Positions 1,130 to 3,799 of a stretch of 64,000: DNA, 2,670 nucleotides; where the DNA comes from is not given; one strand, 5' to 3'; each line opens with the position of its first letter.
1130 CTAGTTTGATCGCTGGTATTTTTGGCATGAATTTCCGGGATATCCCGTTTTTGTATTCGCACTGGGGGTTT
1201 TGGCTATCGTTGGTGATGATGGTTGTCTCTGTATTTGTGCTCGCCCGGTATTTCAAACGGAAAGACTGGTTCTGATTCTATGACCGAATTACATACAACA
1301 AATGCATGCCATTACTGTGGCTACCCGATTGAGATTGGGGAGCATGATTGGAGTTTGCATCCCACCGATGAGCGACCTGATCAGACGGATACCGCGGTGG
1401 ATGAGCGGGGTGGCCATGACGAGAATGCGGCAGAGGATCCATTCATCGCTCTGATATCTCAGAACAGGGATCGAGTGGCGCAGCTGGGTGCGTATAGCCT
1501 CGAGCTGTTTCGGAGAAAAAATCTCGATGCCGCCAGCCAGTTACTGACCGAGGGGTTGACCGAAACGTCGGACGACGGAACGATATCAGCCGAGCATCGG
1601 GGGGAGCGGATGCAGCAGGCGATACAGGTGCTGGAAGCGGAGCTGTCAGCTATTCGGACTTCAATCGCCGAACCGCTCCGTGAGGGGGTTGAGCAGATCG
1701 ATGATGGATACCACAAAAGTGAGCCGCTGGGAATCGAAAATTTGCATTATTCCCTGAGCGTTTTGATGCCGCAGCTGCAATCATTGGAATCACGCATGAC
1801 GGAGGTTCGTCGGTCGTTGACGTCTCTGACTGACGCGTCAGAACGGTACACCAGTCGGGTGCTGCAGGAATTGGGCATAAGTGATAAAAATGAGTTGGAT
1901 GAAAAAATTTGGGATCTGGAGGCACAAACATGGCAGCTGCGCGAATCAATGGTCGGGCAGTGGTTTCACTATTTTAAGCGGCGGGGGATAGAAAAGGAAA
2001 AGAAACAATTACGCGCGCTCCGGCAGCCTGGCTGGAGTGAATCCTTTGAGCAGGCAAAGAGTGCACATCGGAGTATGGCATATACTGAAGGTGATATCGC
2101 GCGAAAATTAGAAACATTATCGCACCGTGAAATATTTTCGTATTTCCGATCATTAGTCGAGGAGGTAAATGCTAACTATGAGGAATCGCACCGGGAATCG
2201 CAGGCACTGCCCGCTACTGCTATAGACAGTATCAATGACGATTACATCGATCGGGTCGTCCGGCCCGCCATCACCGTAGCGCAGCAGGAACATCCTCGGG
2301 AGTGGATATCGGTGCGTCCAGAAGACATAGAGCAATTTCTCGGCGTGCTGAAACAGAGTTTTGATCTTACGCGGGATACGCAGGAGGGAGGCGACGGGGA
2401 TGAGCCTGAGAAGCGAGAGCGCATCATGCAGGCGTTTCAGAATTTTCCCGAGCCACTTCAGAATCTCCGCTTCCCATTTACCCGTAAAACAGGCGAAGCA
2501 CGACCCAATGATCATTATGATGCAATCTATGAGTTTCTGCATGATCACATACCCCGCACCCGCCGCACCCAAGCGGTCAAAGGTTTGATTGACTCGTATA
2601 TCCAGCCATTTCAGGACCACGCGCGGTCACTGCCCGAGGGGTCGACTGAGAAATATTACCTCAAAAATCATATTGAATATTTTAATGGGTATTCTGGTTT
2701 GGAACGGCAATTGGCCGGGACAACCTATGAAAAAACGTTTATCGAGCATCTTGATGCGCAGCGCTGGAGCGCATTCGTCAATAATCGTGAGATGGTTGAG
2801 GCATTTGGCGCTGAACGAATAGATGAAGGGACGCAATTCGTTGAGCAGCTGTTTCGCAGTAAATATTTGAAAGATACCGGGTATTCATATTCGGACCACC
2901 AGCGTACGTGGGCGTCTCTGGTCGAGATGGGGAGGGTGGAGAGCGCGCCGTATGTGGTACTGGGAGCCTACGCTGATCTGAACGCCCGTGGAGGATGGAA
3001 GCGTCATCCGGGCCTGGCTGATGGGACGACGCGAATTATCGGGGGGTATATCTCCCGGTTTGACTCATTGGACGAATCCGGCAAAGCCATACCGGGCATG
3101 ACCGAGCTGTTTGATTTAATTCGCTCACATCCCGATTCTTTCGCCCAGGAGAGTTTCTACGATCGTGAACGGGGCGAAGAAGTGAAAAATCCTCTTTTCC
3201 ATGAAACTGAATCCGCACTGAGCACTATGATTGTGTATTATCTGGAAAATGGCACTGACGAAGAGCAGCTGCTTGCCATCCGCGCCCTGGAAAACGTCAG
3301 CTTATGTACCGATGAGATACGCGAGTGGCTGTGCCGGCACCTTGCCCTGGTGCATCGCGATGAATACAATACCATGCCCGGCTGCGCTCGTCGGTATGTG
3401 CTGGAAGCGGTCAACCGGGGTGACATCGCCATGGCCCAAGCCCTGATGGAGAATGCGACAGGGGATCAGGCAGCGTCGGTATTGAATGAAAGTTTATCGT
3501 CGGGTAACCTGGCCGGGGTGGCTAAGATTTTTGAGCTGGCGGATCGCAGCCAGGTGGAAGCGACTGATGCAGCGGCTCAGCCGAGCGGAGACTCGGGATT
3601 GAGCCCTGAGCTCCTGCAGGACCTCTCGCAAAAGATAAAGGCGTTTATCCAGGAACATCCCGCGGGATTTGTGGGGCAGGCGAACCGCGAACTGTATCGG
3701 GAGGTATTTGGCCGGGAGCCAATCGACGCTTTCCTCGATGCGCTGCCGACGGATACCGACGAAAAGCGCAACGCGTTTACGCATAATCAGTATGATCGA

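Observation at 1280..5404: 1375-aa orphan cytoplasmic protein between corA and a C39-like peptidase gene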

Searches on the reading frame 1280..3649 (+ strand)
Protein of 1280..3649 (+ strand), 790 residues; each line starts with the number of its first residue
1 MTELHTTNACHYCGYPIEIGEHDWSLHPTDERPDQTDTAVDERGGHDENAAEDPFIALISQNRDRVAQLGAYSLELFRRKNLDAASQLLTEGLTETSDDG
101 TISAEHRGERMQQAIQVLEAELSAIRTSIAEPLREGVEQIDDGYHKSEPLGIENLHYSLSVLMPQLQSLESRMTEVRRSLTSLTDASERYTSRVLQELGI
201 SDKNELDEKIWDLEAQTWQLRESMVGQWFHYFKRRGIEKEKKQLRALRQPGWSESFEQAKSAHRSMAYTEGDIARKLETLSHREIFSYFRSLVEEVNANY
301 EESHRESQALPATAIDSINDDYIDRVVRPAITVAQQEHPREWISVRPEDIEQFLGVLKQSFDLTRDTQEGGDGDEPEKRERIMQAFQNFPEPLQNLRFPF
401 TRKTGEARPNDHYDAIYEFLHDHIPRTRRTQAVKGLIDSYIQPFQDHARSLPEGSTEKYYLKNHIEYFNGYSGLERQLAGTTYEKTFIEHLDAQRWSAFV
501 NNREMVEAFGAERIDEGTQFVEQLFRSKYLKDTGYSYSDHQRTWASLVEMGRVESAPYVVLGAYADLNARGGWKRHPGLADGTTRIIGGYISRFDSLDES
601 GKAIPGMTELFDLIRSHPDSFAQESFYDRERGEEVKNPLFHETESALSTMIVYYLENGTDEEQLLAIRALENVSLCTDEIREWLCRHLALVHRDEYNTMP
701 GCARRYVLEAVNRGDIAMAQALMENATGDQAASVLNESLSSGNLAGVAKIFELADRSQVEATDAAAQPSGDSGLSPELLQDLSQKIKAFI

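Call 85: predict_structure(alignment_id=A3)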
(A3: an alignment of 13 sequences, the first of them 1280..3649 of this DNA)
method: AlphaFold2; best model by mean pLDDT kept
length: 790 residues; sequences in the alignment: 13
mean_pLDDT: 63.7   pTM: 0.46
mean pLDDT of the five models: 63.7, 62.2, 59.3, 56.5, 56.1
residues with pLDDT >= 90: 9; 70-90: 272; 50-70: 379; < 50: 130
segments of 3 or more residues with pLDDT < 50: 1-7, 19-21, 28-52, 93-97, 99-103, 139-154, 403-406, 472-479, 574-577, 621-636, 763-765, 767-775, 784-790
pLDDT, mean of each block of 10 residues (from residue 1): 40 57 48 31 34 52 59 61 53 47 52 61 63 52 38 51 70 78 77 77 77 74 55 73 70 74 75 65 59 61 62 81 86 81 89 89 64 69 86 80 54 77 70 63 65 64 58 47 66 82 79 83 79 66 79 76 65 52 63 70 74 64 43 48 70 75 69 56 58 51 59 62 58 63 60 55 45 48 44
secondary structure, 60 per line:
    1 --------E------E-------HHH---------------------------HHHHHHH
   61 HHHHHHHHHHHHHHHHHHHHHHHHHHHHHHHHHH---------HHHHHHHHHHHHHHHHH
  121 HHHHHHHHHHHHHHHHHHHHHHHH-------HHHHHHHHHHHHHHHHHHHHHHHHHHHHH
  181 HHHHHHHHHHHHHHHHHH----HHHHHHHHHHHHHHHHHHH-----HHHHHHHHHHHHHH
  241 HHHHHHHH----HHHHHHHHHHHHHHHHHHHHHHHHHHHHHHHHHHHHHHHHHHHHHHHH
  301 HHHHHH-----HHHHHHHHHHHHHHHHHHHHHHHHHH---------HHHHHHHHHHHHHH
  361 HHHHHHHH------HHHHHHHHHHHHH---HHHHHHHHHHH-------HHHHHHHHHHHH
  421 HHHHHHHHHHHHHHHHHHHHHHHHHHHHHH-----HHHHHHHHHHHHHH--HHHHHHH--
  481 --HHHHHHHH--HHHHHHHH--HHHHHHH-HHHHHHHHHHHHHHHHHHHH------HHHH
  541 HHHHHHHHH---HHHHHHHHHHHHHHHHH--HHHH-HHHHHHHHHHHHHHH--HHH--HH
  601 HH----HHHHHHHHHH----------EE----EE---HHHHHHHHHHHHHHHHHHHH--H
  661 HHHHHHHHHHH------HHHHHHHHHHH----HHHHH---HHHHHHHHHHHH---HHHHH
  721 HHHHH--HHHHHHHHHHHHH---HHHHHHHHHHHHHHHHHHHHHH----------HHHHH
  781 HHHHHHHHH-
elements in order (helices of 4 or more, strands of 3 or more residues): H54-94 H104-144 H152-198 H203-221 H227-248 H253-306 H312-337 H347-368 H375-387 H391-401 H409-450 H456-469 H472-478 H483-490 H493-500 H503-509 H511-530 H537-549 H553-569 H572-575 H577-591 H599-602 H607-616 H638-657 H660-671 H678-688 H693-697 H701-712 H716-725 H728-740 H744-765 H776-789
